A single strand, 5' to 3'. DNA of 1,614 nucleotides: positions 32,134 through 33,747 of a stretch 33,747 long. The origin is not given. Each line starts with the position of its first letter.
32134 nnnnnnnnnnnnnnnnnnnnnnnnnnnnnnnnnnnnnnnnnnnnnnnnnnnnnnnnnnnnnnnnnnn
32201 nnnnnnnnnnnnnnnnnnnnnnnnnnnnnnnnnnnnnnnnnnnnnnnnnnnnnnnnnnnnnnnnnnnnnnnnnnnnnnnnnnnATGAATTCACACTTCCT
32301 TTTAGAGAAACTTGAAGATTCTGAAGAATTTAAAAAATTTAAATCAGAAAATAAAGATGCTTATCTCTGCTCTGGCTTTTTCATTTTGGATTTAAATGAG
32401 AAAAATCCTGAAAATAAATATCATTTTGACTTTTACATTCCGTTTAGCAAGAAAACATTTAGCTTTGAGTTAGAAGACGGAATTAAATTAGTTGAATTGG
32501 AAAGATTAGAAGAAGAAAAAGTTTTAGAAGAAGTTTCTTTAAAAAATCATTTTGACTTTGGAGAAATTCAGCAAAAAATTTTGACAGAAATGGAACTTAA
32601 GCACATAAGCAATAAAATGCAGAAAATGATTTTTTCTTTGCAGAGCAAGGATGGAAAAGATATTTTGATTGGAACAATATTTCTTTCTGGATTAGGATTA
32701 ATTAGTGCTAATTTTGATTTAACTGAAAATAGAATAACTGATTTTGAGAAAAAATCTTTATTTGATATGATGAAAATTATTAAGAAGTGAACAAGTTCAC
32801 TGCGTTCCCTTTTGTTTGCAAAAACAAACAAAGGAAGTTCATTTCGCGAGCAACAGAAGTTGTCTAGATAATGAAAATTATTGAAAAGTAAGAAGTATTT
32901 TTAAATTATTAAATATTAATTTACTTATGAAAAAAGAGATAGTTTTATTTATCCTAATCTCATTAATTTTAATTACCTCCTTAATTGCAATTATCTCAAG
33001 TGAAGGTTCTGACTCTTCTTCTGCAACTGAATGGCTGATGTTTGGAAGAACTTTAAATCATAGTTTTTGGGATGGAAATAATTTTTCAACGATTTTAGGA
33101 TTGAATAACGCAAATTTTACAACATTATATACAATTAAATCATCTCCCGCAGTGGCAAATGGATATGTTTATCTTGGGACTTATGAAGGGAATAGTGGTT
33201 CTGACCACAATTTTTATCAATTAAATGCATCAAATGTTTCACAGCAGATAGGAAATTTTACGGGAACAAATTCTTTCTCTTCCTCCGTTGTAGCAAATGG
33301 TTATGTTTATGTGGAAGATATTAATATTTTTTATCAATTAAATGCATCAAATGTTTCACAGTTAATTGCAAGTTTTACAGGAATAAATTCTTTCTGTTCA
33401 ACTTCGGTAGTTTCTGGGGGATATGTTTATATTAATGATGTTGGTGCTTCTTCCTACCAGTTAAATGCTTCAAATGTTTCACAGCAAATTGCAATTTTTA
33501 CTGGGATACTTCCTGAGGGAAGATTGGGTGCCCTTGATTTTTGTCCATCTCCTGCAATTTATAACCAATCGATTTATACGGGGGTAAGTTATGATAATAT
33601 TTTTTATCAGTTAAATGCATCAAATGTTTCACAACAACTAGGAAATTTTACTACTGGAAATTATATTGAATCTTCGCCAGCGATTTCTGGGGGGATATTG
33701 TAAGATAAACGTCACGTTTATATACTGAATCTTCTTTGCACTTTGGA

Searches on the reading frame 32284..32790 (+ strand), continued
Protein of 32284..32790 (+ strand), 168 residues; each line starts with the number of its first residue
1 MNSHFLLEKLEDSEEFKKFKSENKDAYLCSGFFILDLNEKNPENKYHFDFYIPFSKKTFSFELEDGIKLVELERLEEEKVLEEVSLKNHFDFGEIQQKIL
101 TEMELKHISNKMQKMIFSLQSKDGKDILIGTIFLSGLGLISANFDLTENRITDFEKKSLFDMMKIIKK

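Call 50: search_protein_families(library=ncbifam, proteins=[L049:5552-6202:-, L049:4750-5004:+, L049:6327-7622:-, L053:5914-6633:+, L053:5075-5326:+, L053:5323-5724:+], max_evalue=0.01)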
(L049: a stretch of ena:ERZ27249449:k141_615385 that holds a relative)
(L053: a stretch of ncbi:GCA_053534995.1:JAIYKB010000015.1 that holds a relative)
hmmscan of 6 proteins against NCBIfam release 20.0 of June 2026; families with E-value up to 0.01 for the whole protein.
L049:5552-6202:- (216 aa): 32 families (the best 25 are shown)
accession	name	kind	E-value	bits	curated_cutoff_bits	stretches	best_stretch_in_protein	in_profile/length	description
TIGR01934.1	MenG_MenH_UbiE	subfamily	5e-16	58.7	158.35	1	45-150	34-141/223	ubiquinone/menaquinone biosynthesis methyltransferase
NF001244.0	PRK00216.1-5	equivalog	5.7e-16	58.5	216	1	7-150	11-153/236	bifunctional demethylmenaquinone methyltransferase/2-methoxy-6-polyprenyl-1,4-benzoquinol methylase UbiE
TIGR02072.1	BioC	equivalog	2.8e-13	50.2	184.95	1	48-211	32-185/244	malonyl-ACP O-methyltransferase BioC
NF045667.1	MTase_DVU1556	equivalog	5.2e-11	42.4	155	1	39-214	11-178/213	DVU_1556 family methyltransferase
NF043040.1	corrin_prot_MT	hypoth_equivalog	5.3e-11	42.4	180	1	39-149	30-146/216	corrinoid protein-associated methyltransferase CpaM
NF040539.1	AST_met_ArsM_2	exception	1.6e-10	41.3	240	1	49-146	55-159/262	putative arsinothricin biosynthesis methyltransferase ArsM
TIGR01983.1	UbiG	equivalog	4e-10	39.4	102.95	1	30-201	31-204/228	bifunctional 2-polyprenyl-6-hydroxyphenol methylase/3-demethylubiquinol 3-O-methyltransferase UbiG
NF041536.1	ArsM_DUF2284_UU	exception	5.5e-10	38.2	575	1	51-150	77-180/459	arsenite methyltransferase/DUF2284 domain selenoprotein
NF008823.0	PRK11873.1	subfamily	3e-09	36.8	263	1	53-147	80-178/272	arsenite methyltransferase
NF001242.0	PRK00216.1-3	equivalog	7.7e-09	35.3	351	1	46-149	66-174/258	bifunctional demethylmenaquinone methyltransferase/2-methoxy-6-polyprenyl-1,4-benzoquinol methylase UbiE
NF001243.0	PRK00216.1-4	equivalog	1.8e-08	34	235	1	9-147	9-148/237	demethylmenaquinone methyltransferase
NF004452.0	PRK05785.1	equivalog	1.9e-08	34.1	207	1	46-158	47-152/228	hypothetical protein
NF041537.1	ArsM_AhpD_UU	exception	3.8e-08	32.5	510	1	52-150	78-180/345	arsenite methyltransferase/AhpD domain selenoprotein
NF045649.1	2X_seleno_MduS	exception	4.3e-08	32.5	380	1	42-202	33-195/338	methyltransferase domain-containing selenoprotein MduS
NF001240.0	PRK00216.1-1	equivalog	6.9e-08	31.8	378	1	51-151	64-169/251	bifunctional demethylmenaquinone methyltransferase/2-methoxy-6-polyprenyl-1,4-benzoquinol methylase UbiE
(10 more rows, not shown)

L049:4750-5004:+ (84 aa): 0 families

L049:6327-7622:- (431 aa): 31 families (the best 25 are shown)
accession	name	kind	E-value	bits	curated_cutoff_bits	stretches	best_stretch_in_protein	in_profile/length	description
NF006334.0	PRK08564.1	equivalog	4.5e-89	298.1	382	1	4-256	8-257/267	S-methyl-5'-thioadenosine phosphorylase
TIGR01694.1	MTAP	equivalog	4.2e-88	294.8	274.85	1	5-247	1-239/240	S-methyl-5'-thioadenosine phosphorylase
NF006492.0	PRK08931.1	equivalog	7.1e-77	258.7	437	1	4-254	4-252/291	S-methyl-5'-thioadenosine phosphorylase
NF005657.0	PRK07432.1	equivalog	1.2e-73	247.7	453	1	2-254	2-255/291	S-methyl-5'-thioadenosine phosphorylase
NF002634.0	PRK02304.1-3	equivalog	2e-69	232.9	170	1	253-427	5-181/182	adenine phosphoribosyltransferase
NF002636.0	PRK02304.1-5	equivalog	4.3e-67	225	125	1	253-424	4-175/176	adenine phosphoribosyltransferase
TIGR01090.1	apt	equivalog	4.9e-67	225.3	185.85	1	258-424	1-168/169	adenine phosphoribosyltransferase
NF005876.0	PRK07823.1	equivalog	4.5e-66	222.7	306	1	4-257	6-253/267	S-methyl-5'-thioadenosine phosphorylase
NF002633.0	PRK02304.1-2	equivalog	1.4e-61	207.3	224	1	257-426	2-171/172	adenine phosphoribosyltransferase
NF002632.0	PRK02304.1-1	equivalog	8.7e-61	204.8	243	1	252-426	5-181/183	adenine phosphoribosyltransferase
NF006599.0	PRK09136.1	equivalog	1.8e-58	197.7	223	1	6-247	4-245/247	S-methyl-5'-thioinosine phosphorylase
NF009211.0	PRK12560.1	equivalog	1.8e-31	109.4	188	1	255-427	3-178/187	adenine phosphoribosyltransferase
NF006054.0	PRK08202.1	equivalog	2.1e-28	99.6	218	1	36-248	64-273/274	purine-nucleoside phosphorylase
TIGR01697.1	PNPH-PUNA-XAPA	subfamily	5.2e-25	88.2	197.1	1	36-246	40-246/247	inosine/guanosine/xanthosine phosphorylase family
TIGR01700.1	PNPH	equivalog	2.9e-19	69.5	293.35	1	22-246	24-248/249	purine nucleoside phosphorylase I, inosine and guanosine-specific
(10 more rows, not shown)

L053:5914-6633:+ (239 aa): 0 families

L053:5075-5326:+ (83 aa): 0 families

L053:5323-5724:+ (133 aa): 1 family
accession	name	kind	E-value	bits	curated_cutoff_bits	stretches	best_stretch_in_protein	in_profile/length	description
TIGR00028.1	Mtu_PIN_fam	subfamily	0.00011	22.5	73.6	1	55-132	61-138/143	TA system VapC family ribonuclease toxin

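Call 68: find_homologous_proteins(query=P0217, max_evalue=1e-10)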
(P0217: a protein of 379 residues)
Query P0217 (379 aa): 412 proteins with E <= 1e-10 among 3334 candidates; the best 120 are listed.
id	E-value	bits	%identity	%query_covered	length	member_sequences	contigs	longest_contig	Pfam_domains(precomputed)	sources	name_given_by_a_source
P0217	3.9e-249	844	100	100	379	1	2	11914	PF13847.13,PF13489.13,PF13649.13,PF01209.25,PF08241.19,PF08242.19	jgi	-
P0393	1.7e-72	263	58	55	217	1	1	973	PF13847.13,PF13489.13,PF13649.13,PF01209.25,PF08241.19,PF08242.19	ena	-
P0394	1.3e-58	217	51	56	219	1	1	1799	PF13847.13,PF13489.13,PF13649.13,PF01209.25,PF08241.19,PF08242.19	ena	-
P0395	3.6e-58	216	57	47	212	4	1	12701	PF13847.13,PF13489.13,PF13649.13,PF01209.25,PF08241.19,PF08242.19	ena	-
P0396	2.1e-57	213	48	57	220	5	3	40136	PF13847.13,PF13489.13,PF13649.13,PF01209.25,PF08241.19,PF08242.19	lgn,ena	-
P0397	2.9e-57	213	52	56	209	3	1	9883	PF13847.13,PF13489.13,PF13649.13,PF01209.25,PF08241.19,PF08242.19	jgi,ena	jgi:ubiquinone/menaquinone biosynthesis C-methylase UbiE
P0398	3.9e-57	212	50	55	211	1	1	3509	PF13847.13,PF13489.13,PF13649.13,PF01209.25,PF08241.19,PF08242.19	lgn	-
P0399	4.9e-57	212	51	55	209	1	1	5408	PF13847.13,PF13489.13,PF03848.21,PF13649.13,PF01209.25,PF08241.19,PF08242.19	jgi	-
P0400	5.0e-57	212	51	56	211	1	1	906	PF13847.13,PF13489.13,PF13649.13,PF01209.25,PF08241.19,PF08242.19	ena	-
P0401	5.2e-57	212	50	55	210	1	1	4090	PF13847.13,PF13489.13,PF13649.13,PF01209.25,PF08241.19,PF08242.19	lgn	-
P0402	8.0e-57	211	56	48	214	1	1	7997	PF13847.13,PF13489.13,PF13649.13,PF01209.25,PF08241.19,PF08242.19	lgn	-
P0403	8.8e-57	211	50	56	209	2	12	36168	PF13847.13,PF13489.13,PF13649.13,PF01209.25,PF08241.19,PF08242.19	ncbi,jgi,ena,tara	jgi:ubiquinone/menaquinone biosynthesis C-methylase UbiE|tara:strand:+ start:171 stop:800 length:630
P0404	1.7e-56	210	49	55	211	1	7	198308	PF13847.13,PF13489.13,PF13649.13,PF01209.25,PF08241.19,PF08242.19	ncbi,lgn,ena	-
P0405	1.8e-56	210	55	47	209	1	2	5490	PF13847.13,PF13489.13,PF13649.13,PF01209.25,PF08241.19,PF08242.19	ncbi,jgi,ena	-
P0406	3.7e-56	209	49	55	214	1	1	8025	PF13847.13,PF13489.13,PF13649.13,PF01209.25,PF08241.19,PF08242.19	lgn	-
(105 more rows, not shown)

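Call 78: search_protein_families(library=pfam, proteins=[L049:4750-5004:+, L038:4487-6004:+, L028:4455-5468:+, L029:2822-3433:+, L047:5454-6023:+, L032:3559-3903:+, L018:3828-5969:+, L002:5326-5937:+, L014:5396-5950:-, L041:5519-5911:-], max_evalue=0.001)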
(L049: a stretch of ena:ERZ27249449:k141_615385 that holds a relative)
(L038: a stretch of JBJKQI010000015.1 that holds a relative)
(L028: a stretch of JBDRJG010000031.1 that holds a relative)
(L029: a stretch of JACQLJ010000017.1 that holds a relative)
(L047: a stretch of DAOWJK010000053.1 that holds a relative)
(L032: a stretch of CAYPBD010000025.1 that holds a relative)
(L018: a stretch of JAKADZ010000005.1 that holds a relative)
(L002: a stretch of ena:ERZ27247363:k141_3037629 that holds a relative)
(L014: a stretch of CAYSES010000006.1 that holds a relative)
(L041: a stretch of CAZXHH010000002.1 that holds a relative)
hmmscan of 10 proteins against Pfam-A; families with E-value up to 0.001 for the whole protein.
L049:4750-5004:+ (84 aa): 0 families

L038:4487-6004:+ (505 aa): 2 families
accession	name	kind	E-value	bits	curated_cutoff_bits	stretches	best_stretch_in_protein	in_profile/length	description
PF03129.25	HGTP_anticodon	-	2e-18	66.7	21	1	404-492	1-92/94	Anticodon binding domain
PF00587.30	tRNA-synt_2b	-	6e-10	39.9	29.3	1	162-372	13-170/179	tRNA synthetase class II core domain (G, H, P, S and T)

L028:4455-5468:+ (337 aa): 2 families
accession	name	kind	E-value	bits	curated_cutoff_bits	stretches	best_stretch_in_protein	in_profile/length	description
PF03590.20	AsnA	-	8.9e-101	336.9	27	1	14-245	3-226/228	Aspartate-ammonia ligase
PF00152.25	tRNA-synt_2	-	3.9e-05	23.3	25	1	104-317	103-302/308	tRNA synthetases class II (D, K and N)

L029:2822-3433:+ (203 aa): 3 families
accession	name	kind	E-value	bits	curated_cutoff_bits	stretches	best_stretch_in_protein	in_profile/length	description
PF13472.12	Lipase_GDSL_2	-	8.3e-22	79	32.9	1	10-186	1-177/178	GDSL-like Lipase/Acylhydrolase family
PF00657.28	Lipase_GDSL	-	1.2e-18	68.4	23.6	1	8-191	1-207/208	GDSL-like Lipase/Acylhydrolase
PF04311.20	DUF459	-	2.1e-07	30.9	27.2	1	8-187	2-189/197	Protein of unknown function (DUF459)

L047:5454-6023:+ (189 aa): 2 families
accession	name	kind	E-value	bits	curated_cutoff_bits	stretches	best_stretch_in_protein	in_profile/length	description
PF13302.13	Acetyltransf_3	-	1.2e-26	94.5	25.4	1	7-148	1-138/138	Acetyltransferase (GNAT) domain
PF00583.31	Acetyltransf_1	-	7.4e-09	36.3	20.7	1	58-147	28-116/116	Acetyltransferase (GNAT) family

L032:3559-3903:+ (114 aa): 1 family
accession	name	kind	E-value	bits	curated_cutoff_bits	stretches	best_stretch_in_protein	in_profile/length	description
PF03819.22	MazG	-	4.1e-05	24.2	22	1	33-97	8-65/74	MazG nucleotide pyrophosphohydrolase domain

L018:3828-5969:+ (713 aa): 2 families
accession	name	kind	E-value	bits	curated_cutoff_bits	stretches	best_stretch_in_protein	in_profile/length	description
PF13570.13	Beta-prop_ACSF4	-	2.3e-07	31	133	0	48-152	208-318/329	Beta-alanine-activating enzyme, beta-propeller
PF13360.13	PQQ_2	-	1.1e-05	25.7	27.6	0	313-378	160-223/233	Outer membrane protein assembly factor BamB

L002:5326-5937:+ (203 aa): 0 families

L014:5396-5950:- (184 aa): 0 families

L041:5519-5911:- (130 aa): 0 families

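Call 79: search_protein_families(library=pfam, proteins=[L004:9015-10370:+, L053:5075-5326:+], max_evalue=0.001)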
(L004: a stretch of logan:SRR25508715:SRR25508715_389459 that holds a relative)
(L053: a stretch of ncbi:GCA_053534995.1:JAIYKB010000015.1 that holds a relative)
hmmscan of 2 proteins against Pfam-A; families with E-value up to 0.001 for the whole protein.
L004:9015-10370:+ (451 aa): 3 families
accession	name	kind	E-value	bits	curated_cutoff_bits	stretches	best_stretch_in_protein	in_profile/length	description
PF16199.10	Radical_SAM_C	-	1.2e-19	70.6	31.9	1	232-311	1-83/85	Radical_SAM C-terminal domain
PF04055.27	Radical_SAM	-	6.3e-18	65.9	29.5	1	29-215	5-157/166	Radical SAM superfamily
PF00583.31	Acetyltransf_1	-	0.0003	21.5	20.7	0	351-439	34-116/116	Acetyltransferase (GNAT) family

L053:5075-5326:+ (83 aa): 0 families

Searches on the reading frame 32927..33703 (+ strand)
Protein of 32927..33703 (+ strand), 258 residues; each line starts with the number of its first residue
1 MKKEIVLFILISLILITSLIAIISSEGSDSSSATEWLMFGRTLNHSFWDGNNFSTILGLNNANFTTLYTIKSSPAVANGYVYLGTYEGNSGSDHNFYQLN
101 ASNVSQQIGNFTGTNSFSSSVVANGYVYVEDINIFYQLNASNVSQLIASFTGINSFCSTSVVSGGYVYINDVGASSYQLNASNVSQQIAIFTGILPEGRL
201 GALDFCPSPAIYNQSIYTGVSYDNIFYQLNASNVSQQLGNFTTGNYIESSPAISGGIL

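Call 6: search_protein_families(library=pfam, proteins=[window:32927-33703:+], max_evalue=0.1)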
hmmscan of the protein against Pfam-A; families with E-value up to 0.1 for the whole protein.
window:32927-33703:+ (258 aa): 1 family
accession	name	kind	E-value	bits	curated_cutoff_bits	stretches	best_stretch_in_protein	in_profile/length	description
PF19885.4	DUF6358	-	0.077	13.7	28.4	0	1-25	1-25/61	Family of unknown function (DUF6358)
